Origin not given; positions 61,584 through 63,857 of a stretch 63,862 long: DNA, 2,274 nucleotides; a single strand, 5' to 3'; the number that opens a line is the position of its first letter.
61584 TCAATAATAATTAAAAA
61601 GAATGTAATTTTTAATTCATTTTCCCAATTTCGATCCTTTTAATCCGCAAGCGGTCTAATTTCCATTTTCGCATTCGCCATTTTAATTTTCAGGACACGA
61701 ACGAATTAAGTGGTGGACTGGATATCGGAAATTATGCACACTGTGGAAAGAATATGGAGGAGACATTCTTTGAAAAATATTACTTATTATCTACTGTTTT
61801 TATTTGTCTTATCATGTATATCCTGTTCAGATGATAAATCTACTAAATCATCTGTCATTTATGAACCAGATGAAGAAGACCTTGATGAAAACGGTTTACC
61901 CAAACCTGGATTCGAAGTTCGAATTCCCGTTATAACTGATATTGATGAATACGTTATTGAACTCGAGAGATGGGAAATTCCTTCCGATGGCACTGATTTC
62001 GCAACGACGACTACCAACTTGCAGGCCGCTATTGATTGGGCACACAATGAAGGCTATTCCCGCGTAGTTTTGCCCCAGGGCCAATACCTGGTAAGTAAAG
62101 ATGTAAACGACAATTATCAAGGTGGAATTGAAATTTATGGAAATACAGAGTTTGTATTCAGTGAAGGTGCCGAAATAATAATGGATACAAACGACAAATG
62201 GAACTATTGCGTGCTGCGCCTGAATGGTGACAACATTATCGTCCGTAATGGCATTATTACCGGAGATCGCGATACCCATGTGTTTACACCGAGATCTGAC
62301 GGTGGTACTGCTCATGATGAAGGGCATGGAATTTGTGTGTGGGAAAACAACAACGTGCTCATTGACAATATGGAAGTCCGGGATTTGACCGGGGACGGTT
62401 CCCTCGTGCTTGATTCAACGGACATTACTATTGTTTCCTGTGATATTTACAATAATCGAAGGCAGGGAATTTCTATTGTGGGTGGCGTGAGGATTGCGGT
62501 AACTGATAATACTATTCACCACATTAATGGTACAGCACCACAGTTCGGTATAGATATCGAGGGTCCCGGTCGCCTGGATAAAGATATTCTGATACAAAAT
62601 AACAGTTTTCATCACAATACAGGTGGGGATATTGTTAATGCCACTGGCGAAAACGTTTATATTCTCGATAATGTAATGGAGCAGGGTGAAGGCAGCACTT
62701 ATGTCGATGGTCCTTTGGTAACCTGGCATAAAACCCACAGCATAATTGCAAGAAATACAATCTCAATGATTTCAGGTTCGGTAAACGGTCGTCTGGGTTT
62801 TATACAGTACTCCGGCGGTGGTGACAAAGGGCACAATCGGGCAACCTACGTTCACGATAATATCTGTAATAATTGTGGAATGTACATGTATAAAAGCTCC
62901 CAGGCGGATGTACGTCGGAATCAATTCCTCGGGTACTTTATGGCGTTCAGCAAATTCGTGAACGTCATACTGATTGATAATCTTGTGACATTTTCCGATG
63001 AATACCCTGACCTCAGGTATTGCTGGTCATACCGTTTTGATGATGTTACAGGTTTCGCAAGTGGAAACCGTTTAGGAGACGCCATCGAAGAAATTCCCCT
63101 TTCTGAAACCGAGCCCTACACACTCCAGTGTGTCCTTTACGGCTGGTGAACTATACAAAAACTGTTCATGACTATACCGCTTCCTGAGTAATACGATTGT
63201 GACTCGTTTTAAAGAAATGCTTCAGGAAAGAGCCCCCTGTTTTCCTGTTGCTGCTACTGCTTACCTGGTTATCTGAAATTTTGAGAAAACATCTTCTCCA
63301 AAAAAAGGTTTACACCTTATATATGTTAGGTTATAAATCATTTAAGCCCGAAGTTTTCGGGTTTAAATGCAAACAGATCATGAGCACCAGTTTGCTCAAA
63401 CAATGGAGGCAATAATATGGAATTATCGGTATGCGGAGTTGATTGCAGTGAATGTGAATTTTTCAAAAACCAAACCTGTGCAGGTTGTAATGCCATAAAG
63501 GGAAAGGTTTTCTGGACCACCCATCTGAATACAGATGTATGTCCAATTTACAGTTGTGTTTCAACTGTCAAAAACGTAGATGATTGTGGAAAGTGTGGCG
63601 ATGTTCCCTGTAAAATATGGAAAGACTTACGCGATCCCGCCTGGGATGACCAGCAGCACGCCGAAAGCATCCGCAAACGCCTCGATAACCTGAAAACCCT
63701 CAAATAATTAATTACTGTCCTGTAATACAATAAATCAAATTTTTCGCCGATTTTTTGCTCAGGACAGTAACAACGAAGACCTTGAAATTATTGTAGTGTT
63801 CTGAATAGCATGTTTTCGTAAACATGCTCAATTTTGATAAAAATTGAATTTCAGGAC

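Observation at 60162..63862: In the terminal 3.7 kb every gene is separated by a repeat element, and a palindromic composite repeat has mirrored Q modules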

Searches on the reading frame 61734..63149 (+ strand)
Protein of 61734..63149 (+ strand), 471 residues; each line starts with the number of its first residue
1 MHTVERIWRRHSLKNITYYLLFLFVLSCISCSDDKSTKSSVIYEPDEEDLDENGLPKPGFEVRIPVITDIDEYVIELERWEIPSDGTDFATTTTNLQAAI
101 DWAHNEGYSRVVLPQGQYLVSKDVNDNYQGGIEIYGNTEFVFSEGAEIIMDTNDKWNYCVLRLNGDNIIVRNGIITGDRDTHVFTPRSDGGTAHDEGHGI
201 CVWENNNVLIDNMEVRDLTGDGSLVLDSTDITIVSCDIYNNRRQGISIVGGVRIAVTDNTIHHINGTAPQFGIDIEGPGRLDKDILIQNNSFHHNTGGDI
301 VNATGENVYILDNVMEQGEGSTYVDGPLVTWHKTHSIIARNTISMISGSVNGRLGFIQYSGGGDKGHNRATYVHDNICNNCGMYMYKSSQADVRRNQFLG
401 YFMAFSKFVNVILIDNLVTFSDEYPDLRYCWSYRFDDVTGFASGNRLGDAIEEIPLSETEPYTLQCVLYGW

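Call 10: search_protein_families(library=pfam, proteins=[window:61734-63149:+], max_evalue=0.01)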
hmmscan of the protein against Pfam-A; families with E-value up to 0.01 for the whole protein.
window:61734-63149:+ (471 aa): 3 families
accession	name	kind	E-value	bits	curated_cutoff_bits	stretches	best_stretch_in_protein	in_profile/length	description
PF13229.12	Beta_helix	-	1.3e-13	51.3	25.9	2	124-270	18-139/158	Right handed beta helix region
PF05048.19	NosD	-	5.9e-08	32.8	23.6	1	157-337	17-195/212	Periplasmic copper-binding protein (NosD)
PF12708.12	Pect-lyase_RHGA_epim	-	0.0023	18.2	27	0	86-294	11-185/213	Rhamnogalacturonase A/epimerase, pectate lyase-like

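Call 35: find_homologous_proteins(query=window:61734-63149:+)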
Query window:61734-63149:+ (471 aa): 496 proteins with E <= 0.001 among 7646 candidates; the best 120 are listed.
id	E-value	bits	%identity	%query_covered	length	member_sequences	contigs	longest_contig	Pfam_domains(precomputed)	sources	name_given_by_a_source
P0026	0.0e+0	1066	100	97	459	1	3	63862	PF13229.13,PF05048.20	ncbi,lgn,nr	ncbi:right-handed parallel beta-helix repeat-containing protein [Myxococcota bacterium]|nr:right-han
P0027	2.9e-285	964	90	97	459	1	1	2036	PF13229.13,PF05048.20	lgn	-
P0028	1.3e-254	863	79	97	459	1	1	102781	PF13229.13,PF05048.20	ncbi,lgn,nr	ncbi:MAG: right-handed parallel beta-helix repeat-containing protein [Deltaproteobacteria bacterium]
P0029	5.3e-253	858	78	97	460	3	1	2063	PF13229.13,PF05048.20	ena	-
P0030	9.3e-252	854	78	97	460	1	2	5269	PF13229.13,PF05048.20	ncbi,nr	ncbi:right-handed parallel beta-helix repeat-containing protein [Myxococcota bacterium]|nr:right-han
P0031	2.3e-250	849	79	97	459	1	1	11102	PF13229.13,PF05048.20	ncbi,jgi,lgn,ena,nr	ncbi:right-handed parallel beta-helix repeat-containing protein [Myxococcota bacterium]|nr:right-han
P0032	1.7e-247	840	77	96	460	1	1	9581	PF13229.13,PF05048.20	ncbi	-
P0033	2.7e-232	790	73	97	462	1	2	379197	PF13229.13,PF05048.20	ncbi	-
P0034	1.5e-231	787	73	97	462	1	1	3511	PF13229.13,PF05048.20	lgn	-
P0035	4.8e-230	782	73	97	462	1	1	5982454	PF13229.13,PF05048.20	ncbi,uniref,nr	ncbi:parallel beta-helix repeat protein [Aquimarina sp. MAR_2010_214]|uniref:right-handed parallel b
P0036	1.2e-229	781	72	97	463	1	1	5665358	PF13229.13,PF05048.20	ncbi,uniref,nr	ncbi:right-handed parallel beta-helix repeat-containing protein [Flavivirga eckloniae]|uniref:Right 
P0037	1.4e-229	781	71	97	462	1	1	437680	PF13229.13,PF05048.20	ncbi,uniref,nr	ncbi:right-handed parallel beta-helix repeat-containing protein [Aquimarina longa]|uniref:right-hand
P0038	2.8e-229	780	72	97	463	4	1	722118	PF13229.13,PF05048.20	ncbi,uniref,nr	ncbi:right-handed parallel beta-helix repeat-containing protein [Aquimarina sp. AU119]|uniref:right-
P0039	3.1e-229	780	72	97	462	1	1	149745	PF13229.13,PF05048.20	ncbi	-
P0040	7.1e-229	778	72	97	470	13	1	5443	PF13229.13,PF05048.20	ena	-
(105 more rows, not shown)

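Call 36: find_encoding_contigs(protein=P0027, flank=10000, max_places=5)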
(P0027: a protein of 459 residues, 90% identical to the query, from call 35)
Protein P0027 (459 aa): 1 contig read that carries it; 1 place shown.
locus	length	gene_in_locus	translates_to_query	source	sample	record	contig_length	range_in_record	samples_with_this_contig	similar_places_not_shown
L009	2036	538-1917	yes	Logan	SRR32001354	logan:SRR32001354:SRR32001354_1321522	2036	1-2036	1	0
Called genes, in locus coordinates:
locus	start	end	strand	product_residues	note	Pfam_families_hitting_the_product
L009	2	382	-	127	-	?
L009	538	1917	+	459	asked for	PF05048:NosD, PF13229:Beta_helix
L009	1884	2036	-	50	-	?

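Call 37: find_encoding_contigs(protein=P0028, flank=8000, max_places=3)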
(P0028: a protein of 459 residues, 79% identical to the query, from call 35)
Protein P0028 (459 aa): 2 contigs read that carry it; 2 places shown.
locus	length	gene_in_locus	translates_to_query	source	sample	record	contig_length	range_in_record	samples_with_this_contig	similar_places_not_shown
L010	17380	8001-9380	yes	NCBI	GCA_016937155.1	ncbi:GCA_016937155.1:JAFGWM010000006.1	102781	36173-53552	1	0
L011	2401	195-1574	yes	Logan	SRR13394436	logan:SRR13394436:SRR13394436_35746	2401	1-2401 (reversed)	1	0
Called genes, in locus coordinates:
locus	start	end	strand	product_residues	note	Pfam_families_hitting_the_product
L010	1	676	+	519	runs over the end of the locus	-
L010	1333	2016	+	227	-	-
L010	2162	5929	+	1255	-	-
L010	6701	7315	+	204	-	PF00578:AhpC-TSA, PF08534:Redoxin, PF10417:1-cysPrx_C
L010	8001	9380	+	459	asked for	PF13229:Beta_helix, PF05048:NosD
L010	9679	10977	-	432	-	-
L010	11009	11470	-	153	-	-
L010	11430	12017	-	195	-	-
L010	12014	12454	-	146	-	PF05154:TM2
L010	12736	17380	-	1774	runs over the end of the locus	-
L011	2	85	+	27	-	?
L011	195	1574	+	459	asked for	PF13229:Beta_helix, PF05048:NosD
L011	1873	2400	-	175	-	?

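Call 61: find_encoding_contigs(protein=P0031, flank=6000, max_places=3)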
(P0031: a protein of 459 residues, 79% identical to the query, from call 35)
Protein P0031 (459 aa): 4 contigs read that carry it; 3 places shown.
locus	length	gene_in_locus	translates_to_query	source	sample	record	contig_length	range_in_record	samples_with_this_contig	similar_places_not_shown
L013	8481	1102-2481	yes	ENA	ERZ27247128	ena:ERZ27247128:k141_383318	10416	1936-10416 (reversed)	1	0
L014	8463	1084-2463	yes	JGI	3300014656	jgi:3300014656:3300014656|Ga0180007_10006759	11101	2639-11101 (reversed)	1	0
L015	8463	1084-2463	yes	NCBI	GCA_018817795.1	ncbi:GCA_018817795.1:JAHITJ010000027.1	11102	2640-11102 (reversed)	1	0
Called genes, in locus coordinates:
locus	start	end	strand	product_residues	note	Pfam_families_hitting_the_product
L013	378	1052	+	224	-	PF19775:DUF6261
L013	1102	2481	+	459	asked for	PF13229:Beta_helix, PF05048:NosD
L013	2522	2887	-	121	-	PF01925:TauE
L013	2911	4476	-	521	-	PF08486:SpoIID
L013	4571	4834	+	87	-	-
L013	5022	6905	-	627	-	-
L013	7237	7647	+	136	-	-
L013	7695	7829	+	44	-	-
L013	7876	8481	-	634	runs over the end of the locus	-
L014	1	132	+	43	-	?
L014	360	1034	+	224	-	PF19775:DUF6261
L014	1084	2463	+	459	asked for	PF13229:Beta_helix, PF05048:NosD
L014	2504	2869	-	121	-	PF01925:TauE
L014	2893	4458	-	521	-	PF08486:SpoIID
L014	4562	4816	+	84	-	-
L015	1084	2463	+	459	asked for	PF13229:Beta_helix, PF05048:NosD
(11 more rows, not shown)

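Call 62: find_encoding_contigs(protein=P0030, flank=6000, max_places=3)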
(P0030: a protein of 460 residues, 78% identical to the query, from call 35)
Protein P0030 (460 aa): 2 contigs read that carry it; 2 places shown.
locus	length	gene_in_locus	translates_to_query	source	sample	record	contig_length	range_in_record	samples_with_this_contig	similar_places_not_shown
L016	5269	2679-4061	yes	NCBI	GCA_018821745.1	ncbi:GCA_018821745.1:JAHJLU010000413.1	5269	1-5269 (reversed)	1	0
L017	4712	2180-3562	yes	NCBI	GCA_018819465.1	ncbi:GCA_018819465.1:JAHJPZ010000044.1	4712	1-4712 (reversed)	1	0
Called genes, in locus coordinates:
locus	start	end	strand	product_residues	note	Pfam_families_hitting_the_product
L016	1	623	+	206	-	PF06739:SBBP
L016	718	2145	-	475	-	PF20966:MASE6 (faint)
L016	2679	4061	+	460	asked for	PF13229:Beta_helix, PF05048:NosD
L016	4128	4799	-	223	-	PF01564:Spermine_synth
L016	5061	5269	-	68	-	PF25390:WD40_RLD, PF13540:RCC1_2 (weak), PF00415:RCC1 (weak)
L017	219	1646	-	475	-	PF20966:MASE6 (faint)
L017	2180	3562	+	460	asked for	PF13229:Beta_helix, PF05048:NosD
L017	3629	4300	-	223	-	PF01564:Spermine_synth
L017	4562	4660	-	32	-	PF00415:RCC1 (weak)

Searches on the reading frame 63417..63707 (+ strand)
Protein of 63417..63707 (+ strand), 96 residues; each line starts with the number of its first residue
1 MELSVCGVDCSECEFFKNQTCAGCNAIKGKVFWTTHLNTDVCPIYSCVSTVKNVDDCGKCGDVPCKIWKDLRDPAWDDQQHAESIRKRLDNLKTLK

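Call 10: search_protein_families(library=pfam, proteins=[window:63417-63707:+], max_evalue=0.01)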
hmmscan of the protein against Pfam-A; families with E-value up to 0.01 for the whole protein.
window:63417-63707:+ (96 aa): 1 family
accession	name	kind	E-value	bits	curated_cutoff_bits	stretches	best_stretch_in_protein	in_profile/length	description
PF12675.12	DUF3795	-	1.8e-09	38.4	22.6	1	3-69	2-82/83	Protein of unknown function (DUF3795)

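Call 11: find_encoding_contigs(protein=window:63417-63707:+, flank=10000, max_places=6)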
Protein window:63417-63707:+ (96 aa): 3 contigs read that carry it; 2 places shown.
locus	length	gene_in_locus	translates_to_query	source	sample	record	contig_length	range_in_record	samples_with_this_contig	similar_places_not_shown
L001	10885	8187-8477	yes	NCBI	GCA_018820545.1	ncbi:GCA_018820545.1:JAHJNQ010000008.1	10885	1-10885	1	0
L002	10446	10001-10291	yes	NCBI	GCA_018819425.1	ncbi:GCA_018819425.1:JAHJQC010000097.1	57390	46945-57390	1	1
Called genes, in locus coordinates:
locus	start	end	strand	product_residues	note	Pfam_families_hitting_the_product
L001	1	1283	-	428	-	PF03062:MBOAT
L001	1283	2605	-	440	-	PF13472:Lipase_GDSL_2 (faint)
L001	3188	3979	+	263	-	PF02985:HEAT (faint), PF13646:HEAT_2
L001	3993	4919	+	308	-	-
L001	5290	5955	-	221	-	-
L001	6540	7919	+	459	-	PF13229:Beta_helix, PF05048:NosD (weak)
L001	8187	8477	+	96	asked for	PF12675:DUF3795 (weak)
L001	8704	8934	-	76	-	-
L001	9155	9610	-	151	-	-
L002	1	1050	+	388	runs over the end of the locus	PF03977:OAD_beta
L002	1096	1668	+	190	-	PF02545:Maf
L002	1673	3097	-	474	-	PF03062:MBOAT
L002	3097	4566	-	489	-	PF13472:Lipase_GDSL_2 (faint)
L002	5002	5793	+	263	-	PF02985:HEAT (faint), PF13646:HEAT_2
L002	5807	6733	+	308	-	-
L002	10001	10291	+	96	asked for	PF12675:DUF3795 (weak)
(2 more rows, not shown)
